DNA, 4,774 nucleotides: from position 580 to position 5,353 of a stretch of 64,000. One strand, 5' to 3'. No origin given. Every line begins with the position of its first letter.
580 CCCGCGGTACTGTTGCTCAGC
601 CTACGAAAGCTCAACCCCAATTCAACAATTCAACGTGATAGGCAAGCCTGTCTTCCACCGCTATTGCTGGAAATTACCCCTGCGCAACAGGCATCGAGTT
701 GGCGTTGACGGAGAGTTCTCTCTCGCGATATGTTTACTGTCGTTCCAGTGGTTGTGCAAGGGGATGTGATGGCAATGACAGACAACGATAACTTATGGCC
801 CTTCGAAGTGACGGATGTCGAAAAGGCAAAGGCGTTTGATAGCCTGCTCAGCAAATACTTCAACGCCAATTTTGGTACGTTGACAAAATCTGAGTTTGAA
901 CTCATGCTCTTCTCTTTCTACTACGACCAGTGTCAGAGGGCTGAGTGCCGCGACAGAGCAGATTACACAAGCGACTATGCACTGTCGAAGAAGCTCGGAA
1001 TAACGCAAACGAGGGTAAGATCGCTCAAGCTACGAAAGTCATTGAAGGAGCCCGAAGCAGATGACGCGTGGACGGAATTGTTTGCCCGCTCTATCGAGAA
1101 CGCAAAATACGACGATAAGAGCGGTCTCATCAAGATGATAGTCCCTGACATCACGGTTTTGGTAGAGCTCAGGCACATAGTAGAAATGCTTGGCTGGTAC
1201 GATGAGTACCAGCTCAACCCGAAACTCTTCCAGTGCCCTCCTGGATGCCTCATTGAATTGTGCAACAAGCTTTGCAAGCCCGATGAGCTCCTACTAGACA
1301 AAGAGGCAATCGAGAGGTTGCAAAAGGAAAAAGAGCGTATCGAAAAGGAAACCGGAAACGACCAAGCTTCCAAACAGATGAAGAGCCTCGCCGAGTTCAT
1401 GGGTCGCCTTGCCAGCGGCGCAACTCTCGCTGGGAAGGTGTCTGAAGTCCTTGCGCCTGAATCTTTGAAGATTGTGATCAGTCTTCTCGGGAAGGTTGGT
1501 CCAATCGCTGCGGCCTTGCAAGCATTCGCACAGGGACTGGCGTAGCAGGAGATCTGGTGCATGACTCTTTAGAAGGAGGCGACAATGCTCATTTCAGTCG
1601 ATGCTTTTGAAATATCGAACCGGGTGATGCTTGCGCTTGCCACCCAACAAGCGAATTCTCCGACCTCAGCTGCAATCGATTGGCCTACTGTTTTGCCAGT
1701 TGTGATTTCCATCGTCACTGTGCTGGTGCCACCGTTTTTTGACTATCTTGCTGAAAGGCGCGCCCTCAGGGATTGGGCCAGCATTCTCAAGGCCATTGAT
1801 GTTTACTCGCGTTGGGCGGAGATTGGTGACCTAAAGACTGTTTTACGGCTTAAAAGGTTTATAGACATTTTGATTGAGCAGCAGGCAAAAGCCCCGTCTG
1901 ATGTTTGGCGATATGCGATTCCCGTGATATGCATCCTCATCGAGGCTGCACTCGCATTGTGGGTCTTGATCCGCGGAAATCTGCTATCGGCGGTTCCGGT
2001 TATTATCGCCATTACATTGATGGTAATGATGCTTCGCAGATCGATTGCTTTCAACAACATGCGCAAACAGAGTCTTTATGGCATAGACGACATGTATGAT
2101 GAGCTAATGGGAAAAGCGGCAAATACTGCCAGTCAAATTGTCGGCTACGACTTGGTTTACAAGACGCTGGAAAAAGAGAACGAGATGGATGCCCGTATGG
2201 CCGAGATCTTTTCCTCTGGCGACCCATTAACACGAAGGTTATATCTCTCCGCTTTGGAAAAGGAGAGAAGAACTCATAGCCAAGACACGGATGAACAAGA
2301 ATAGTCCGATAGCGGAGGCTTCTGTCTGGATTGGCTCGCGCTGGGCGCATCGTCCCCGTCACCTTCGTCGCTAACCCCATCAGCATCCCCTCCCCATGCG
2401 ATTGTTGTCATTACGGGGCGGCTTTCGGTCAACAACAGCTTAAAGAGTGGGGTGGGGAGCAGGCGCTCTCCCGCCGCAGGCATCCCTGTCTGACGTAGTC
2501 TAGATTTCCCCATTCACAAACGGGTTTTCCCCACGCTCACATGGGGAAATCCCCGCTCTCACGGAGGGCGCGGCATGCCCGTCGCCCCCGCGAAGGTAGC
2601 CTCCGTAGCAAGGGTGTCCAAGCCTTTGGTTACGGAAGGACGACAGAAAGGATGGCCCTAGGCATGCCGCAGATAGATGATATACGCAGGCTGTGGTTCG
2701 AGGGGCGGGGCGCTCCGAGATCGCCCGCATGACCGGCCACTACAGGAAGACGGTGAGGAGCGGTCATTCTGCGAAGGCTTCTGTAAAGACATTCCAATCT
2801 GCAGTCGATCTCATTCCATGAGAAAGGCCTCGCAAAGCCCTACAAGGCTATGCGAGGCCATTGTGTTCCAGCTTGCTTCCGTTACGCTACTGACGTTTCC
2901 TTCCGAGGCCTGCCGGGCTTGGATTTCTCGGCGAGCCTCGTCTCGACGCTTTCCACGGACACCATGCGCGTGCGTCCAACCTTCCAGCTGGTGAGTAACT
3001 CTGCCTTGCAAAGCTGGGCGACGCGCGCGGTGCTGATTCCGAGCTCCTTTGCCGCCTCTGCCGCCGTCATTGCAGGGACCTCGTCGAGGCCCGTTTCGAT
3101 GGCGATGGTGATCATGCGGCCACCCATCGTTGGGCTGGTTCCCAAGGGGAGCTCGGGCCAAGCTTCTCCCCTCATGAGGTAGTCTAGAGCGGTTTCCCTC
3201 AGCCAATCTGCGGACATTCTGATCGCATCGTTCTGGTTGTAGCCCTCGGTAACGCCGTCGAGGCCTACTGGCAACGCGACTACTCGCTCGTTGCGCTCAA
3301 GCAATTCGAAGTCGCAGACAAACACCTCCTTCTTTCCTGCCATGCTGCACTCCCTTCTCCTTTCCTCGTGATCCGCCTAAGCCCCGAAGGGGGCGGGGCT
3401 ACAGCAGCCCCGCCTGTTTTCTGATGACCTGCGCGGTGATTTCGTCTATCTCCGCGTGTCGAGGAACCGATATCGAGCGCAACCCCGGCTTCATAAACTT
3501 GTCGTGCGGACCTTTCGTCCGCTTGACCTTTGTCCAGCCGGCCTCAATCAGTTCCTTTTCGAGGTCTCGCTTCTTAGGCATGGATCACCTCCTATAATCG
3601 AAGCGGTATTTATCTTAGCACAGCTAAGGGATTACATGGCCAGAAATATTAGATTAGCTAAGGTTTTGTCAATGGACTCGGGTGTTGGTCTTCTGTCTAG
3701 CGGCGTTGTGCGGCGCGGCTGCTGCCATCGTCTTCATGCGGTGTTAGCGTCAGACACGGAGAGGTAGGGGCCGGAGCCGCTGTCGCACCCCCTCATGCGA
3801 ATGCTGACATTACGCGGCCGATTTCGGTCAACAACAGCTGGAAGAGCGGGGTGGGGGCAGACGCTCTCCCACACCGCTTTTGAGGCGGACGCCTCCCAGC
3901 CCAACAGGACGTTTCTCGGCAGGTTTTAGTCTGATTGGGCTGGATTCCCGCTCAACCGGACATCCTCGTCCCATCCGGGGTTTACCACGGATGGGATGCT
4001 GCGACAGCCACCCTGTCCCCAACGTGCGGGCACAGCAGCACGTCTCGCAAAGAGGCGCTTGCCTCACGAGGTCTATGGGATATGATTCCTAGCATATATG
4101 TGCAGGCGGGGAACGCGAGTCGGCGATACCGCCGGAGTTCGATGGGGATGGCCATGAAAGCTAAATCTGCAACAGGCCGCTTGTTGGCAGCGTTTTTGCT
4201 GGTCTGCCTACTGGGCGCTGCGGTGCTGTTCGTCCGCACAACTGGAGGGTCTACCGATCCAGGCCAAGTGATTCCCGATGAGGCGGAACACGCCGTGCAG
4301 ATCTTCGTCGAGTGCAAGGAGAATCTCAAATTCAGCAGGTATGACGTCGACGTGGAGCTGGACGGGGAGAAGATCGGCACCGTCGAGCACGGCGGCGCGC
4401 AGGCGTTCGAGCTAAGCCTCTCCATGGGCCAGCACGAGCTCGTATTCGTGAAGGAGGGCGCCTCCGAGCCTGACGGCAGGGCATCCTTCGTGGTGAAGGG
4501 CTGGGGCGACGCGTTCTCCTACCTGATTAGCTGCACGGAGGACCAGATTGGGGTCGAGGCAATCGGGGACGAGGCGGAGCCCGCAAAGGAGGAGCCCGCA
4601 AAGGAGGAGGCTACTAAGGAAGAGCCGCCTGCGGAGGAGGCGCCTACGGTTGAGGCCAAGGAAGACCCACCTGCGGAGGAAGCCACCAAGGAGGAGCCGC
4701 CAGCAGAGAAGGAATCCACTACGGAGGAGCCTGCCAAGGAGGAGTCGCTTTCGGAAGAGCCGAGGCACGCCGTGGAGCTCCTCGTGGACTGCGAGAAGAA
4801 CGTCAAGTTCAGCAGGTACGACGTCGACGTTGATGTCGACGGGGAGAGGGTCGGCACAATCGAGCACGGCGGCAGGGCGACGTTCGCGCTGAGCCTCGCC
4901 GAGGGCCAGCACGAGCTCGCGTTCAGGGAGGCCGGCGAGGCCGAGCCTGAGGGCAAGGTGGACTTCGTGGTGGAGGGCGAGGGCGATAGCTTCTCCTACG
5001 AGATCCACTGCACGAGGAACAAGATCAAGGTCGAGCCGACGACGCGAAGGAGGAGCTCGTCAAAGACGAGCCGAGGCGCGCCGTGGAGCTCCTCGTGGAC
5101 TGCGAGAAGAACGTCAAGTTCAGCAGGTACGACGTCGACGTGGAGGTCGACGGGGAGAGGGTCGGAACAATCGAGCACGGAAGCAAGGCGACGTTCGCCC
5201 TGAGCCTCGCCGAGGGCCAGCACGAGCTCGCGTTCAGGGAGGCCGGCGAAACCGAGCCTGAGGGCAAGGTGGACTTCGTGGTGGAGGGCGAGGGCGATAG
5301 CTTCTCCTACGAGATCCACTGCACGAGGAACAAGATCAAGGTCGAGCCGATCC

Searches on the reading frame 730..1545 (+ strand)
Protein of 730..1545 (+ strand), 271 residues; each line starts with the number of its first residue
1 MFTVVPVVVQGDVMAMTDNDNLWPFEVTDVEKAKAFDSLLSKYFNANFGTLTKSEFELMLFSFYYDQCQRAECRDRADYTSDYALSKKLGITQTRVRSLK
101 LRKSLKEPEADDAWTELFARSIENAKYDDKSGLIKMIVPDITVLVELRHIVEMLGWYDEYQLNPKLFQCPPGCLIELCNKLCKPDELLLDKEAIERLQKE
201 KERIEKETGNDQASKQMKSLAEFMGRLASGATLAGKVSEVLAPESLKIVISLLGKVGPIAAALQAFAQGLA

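Call 66: search_protein_families(library=pfam, proteins=[window:730-1545:+], max_evalue=0.01)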
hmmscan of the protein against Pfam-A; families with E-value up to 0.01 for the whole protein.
window:730-1545:+ (271 aa): 0 families

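Call 68: search_protein_families(library=padloc, proteins=[window:730-1545:+], max_evalue=0.001)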
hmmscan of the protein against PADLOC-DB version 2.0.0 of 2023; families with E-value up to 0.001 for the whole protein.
window:730-1545:+ (271 aa): 0 families

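Call 72: search_protein_families(library=phrogs, proteins=[window:730-1545:+], max_evalue=0.01)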
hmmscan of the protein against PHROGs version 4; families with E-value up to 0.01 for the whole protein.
window:730-1545:+ (271 aa): 1 family
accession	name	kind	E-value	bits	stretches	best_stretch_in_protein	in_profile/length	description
phrog_4441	-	DNA, RNA and nucleotide metabolism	0.00073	20.8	1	74-104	13-43/98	HTH DNA binding protein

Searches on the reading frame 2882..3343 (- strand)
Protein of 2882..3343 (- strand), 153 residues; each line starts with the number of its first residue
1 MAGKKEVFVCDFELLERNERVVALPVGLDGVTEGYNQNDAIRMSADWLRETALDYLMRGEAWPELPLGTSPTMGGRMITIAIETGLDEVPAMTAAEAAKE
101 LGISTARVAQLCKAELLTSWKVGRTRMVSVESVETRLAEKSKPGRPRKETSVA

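Call 66: search_protein_families(library=pfam, proteins=[window:2882-3343:-], max_evalue=0.01)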
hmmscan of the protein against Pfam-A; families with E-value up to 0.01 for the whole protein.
window:2882-3343:- (153 aa): 1 family
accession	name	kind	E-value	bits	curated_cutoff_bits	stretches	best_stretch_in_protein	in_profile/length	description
PF12728.13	HTH_17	-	4.1e-06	27.4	27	1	92-140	2-50/51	Helix-turn-helix domain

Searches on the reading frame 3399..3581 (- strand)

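Call 66: search_protein_families(library=pfam, proteins=[window:3399-3581:-], max_evalue=0.01)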
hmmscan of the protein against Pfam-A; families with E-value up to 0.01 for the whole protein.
window:3399-3581:- (60 aa): 1 family
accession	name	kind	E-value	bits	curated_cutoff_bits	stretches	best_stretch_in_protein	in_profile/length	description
PF07927.17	HicA_toxin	-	5.4e-11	42.9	27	1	5-59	2-58/58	HicA toxin of bacterial toxin-antitoxin,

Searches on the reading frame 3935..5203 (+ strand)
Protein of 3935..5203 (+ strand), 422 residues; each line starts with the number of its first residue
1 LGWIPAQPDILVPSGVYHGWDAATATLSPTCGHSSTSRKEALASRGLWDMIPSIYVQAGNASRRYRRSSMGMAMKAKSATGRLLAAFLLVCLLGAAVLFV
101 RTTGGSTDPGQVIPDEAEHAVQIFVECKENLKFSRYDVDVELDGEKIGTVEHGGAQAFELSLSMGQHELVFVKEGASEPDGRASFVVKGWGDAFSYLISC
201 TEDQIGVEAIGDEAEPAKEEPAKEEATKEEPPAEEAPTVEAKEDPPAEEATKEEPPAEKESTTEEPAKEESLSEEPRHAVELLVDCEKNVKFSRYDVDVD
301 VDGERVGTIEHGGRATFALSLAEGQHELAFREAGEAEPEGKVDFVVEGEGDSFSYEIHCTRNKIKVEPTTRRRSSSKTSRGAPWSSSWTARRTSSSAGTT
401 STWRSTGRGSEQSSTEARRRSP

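Call 66: search_protein_families(library=pfam, proteins=[window:3935-5203:+], max_evalue=0.01)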
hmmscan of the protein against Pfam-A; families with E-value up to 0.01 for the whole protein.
window:3935-5203:+ (422 aa): 1 family
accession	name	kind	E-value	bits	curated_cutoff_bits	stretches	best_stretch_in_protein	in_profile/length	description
PF08787.18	Alginate_lyase2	-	0.0084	16.4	29.7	0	349-388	155-194/225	Alginate lyase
